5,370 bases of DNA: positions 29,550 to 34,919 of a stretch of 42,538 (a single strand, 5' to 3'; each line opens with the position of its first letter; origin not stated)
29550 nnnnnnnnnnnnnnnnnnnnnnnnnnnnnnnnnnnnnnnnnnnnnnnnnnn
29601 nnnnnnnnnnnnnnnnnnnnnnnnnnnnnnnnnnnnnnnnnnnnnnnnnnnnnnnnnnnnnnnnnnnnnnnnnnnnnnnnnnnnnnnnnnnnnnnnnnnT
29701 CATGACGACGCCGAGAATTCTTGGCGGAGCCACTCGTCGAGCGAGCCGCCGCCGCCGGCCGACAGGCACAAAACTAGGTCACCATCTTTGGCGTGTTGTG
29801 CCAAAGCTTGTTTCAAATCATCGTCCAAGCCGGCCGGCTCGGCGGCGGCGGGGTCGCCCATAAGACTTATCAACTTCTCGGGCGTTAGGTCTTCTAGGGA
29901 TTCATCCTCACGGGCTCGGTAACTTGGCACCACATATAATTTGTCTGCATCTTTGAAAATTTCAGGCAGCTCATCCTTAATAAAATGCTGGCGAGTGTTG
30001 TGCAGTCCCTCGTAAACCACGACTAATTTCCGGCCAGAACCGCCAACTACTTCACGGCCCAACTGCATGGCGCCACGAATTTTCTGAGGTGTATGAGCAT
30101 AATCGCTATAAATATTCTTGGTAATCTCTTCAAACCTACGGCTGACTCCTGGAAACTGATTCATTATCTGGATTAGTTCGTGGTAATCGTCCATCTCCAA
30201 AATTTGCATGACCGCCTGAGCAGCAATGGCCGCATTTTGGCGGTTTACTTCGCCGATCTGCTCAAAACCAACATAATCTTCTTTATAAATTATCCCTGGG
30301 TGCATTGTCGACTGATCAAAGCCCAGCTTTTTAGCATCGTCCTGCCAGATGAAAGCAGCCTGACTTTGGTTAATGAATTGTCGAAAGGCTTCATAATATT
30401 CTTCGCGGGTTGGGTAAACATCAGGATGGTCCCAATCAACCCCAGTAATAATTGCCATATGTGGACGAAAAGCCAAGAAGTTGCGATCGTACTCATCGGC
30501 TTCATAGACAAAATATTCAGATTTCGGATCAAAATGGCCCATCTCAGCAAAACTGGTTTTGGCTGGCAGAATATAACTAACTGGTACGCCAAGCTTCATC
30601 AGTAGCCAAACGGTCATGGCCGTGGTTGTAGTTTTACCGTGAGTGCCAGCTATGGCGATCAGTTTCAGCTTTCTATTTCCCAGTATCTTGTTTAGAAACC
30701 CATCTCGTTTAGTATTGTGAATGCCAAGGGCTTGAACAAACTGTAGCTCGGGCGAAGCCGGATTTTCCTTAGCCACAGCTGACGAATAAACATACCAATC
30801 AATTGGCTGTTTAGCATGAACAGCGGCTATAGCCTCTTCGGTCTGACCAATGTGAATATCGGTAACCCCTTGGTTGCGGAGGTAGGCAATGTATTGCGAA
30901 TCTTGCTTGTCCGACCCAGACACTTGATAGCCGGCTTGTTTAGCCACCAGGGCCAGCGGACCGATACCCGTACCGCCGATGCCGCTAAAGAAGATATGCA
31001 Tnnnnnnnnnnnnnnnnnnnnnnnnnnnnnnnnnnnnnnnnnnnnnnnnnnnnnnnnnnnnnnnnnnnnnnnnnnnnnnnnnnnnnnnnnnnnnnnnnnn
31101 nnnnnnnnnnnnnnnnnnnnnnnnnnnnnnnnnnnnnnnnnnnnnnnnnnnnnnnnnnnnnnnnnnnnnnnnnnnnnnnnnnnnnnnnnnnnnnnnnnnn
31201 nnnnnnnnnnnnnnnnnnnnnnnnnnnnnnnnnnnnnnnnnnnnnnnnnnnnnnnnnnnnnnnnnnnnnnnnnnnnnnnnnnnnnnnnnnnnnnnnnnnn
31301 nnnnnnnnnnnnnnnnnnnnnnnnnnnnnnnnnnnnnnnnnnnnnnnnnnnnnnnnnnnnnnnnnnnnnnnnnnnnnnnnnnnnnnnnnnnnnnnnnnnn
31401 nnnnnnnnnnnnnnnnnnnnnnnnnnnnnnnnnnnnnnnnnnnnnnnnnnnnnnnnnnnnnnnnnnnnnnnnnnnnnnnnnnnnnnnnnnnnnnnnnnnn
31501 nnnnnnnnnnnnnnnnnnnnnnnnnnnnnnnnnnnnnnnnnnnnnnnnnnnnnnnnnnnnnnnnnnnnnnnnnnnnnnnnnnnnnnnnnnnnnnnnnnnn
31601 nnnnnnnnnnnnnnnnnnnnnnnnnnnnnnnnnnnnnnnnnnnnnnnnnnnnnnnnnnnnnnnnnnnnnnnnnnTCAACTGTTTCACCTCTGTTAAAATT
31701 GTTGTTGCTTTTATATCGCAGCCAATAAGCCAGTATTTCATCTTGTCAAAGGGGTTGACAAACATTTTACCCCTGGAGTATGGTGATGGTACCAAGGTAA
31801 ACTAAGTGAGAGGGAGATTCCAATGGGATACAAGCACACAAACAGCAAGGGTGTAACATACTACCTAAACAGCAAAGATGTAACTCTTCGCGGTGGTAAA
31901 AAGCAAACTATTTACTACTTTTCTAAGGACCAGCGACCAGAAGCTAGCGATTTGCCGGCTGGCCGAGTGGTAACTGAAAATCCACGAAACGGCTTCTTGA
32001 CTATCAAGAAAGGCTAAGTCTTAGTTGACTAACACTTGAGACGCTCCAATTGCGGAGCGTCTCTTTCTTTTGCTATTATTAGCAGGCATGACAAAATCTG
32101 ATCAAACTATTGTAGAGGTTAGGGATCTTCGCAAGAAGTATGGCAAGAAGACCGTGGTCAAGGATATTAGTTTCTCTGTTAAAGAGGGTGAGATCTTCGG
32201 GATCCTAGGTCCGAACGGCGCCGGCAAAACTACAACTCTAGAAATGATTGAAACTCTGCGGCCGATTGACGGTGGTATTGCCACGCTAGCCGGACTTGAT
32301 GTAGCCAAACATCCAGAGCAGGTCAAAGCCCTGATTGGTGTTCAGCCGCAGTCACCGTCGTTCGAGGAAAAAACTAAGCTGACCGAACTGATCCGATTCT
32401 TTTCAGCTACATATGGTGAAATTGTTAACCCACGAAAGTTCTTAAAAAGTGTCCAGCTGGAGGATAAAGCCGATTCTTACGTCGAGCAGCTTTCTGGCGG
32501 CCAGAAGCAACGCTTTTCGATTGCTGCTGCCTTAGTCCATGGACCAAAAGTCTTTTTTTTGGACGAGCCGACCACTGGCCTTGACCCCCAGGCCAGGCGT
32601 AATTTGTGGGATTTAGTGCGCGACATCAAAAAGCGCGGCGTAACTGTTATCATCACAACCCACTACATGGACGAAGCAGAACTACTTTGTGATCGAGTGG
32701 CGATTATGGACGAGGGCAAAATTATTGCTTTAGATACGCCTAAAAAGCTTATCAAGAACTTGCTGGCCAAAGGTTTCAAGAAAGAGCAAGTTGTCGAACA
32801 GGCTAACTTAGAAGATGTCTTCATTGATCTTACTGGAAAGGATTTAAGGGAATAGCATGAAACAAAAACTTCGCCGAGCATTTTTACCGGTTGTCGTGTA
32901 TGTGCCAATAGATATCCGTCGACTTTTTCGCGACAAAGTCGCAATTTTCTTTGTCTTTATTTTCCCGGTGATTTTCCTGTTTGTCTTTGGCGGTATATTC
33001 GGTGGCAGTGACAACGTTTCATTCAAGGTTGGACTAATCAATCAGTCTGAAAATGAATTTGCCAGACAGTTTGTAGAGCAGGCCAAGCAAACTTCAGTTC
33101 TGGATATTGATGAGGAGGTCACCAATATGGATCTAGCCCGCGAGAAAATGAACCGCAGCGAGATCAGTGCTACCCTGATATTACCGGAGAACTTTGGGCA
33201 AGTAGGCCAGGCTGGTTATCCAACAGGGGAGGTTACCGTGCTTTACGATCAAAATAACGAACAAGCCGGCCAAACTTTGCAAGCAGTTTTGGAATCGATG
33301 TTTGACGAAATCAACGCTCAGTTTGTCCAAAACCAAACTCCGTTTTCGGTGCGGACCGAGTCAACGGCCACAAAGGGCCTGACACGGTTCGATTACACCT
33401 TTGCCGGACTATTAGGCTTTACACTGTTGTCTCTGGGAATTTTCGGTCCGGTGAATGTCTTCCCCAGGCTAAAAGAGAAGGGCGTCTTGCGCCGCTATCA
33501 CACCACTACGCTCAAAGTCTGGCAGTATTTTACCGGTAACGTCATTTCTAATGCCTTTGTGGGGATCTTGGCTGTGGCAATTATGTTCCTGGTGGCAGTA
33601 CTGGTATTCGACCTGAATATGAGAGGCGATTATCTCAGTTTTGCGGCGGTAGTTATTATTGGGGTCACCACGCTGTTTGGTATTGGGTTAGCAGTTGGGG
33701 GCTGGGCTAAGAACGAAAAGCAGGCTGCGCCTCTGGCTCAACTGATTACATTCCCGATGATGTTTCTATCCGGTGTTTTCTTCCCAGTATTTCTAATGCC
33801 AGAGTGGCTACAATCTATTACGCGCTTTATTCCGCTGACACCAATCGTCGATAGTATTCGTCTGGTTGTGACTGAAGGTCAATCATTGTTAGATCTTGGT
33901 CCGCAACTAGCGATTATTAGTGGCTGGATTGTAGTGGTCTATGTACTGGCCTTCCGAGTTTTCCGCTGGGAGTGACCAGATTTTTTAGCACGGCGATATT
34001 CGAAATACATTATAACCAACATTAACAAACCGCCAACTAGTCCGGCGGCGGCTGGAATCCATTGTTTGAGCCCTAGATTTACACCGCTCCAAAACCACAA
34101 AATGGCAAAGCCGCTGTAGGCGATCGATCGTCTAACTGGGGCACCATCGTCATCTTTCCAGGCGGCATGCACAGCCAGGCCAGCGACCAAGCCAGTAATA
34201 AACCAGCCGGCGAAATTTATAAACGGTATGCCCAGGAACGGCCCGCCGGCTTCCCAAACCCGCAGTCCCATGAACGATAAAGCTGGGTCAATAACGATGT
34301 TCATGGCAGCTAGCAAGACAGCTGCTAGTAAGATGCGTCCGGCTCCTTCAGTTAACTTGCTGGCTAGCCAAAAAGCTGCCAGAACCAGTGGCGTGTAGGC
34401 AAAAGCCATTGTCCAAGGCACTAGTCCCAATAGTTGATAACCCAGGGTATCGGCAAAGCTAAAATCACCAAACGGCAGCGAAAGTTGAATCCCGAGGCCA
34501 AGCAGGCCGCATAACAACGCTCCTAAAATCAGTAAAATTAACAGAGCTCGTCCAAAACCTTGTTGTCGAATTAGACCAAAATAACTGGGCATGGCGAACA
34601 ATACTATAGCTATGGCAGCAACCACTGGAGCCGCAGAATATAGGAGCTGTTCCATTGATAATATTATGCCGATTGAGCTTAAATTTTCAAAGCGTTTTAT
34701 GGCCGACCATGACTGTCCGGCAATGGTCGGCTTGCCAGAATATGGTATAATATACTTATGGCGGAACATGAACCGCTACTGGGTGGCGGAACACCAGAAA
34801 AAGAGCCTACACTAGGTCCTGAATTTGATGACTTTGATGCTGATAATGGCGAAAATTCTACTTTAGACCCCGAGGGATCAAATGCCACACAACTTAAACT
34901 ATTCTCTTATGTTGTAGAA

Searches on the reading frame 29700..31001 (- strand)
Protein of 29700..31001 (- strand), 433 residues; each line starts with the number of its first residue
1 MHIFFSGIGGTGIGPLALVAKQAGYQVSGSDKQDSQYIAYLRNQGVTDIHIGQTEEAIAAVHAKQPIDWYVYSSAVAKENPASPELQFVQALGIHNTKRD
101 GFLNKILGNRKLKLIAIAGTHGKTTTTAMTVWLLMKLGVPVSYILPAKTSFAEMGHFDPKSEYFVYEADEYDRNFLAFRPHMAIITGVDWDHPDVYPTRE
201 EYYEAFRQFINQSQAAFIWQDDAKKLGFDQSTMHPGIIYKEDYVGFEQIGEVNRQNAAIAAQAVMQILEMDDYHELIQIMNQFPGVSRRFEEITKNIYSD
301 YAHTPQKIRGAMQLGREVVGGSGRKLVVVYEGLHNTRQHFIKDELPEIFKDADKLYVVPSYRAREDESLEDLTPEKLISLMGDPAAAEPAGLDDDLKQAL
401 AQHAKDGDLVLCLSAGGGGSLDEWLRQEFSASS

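Call 56: search_protein_families(library=pfam, proteins=[window:29700-31001:-], max_evalue=0.001)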
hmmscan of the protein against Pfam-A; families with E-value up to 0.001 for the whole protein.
window:29700-31001:- (433 aa): 3 families
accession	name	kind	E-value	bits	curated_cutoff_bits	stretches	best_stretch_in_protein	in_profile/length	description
PF01225.30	Mur_ligase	-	3.8e-14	53.3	21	1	2-107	1-91/95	Mur ligase family, catalytic domain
PF08245.18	Mur_ligase_M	-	4.9e-13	49.9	24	1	117-223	1-126/200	Mur ligase middle domain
PF02875.26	Mur_ligase_C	-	3.3e-10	41.3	28.4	1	288-416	1-127/127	Mur ligase, glutamate ligase domain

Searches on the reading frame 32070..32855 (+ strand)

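Call 57: search_protein_families(library=pfam, proteins=[window:32070-32855:+], max_evalue=0.001)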
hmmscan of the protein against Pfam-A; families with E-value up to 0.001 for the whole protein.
window:32070-32855:+ (261 aa): 5 families
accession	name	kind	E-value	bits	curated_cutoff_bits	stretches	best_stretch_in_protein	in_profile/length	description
PF00005.33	ABC_tran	-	7.1e-28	98.3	25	1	30-169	1-137/137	ABC transporter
PF13304.12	AAA_21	-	4.8e-17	63.4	27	1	124-198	221-298/304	AAA domain, putative AbiEii toxin, Type IV TA system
PF02463.25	SMC_N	-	5.2e-06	26.5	40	0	137-201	133-200/220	RecF/RecN/SMC N terminal domain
PF13175.12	AAA_15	-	2.8e-05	24.4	32.1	0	132-198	292-369/374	AAA ATPase domain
PF13476.12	AAA_23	-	0.00018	22.6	27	1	32-60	14-39/201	AAA domain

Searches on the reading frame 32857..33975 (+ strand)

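Call 57: search_protein_families(library=pfam, proteins=[window:32857-33975:+], max_evalue=0.001)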
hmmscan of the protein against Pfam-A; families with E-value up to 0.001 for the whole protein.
window:32857-33975:+ (372 aa): 3 families
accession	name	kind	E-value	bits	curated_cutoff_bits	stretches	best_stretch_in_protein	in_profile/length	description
PF12698.13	ABC2_membrane_3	-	1.5e-46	159.5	31.6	1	28-366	2-346/347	ABC-2 family transporter protein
PF01061.29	ABC2_membrane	-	6.1e-28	98.2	26.9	1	174-336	48-208/211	ABC-2 type transporter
PF12679.13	ABC2_membrane_2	-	2.9e-11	43.6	27.2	1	19-370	7-279/283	ABC-2 family transporter protein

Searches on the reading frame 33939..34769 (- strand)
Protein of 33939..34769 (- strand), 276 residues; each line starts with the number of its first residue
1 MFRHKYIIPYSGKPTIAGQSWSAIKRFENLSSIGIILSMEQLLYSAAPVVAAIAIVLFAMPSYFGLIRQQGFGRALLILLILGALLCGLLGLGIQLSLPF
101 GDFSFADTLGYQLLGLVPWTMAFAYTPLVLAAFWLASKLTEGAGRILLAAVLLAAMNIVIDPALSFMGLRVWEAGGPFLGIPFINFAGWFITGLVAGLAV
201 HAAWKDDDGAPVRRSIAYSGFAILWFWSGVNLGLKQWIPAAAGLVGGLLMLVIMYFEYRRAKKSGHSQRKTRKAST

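Call 57: search_protein_families(library=pfam, proteins=[window:33939-34769:-], max_evalue=0.001)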
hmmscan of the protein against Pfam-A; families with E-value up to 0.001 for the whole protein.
window:33939-34769:- (276 aa): 1 family
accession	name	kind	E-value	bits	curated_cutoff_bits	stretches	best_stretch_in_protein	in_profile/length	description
PF04240.17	Caroten_synth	-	1.2e-33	117.2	25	1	52-248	7-207/209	Carotenoid biosynthesis protein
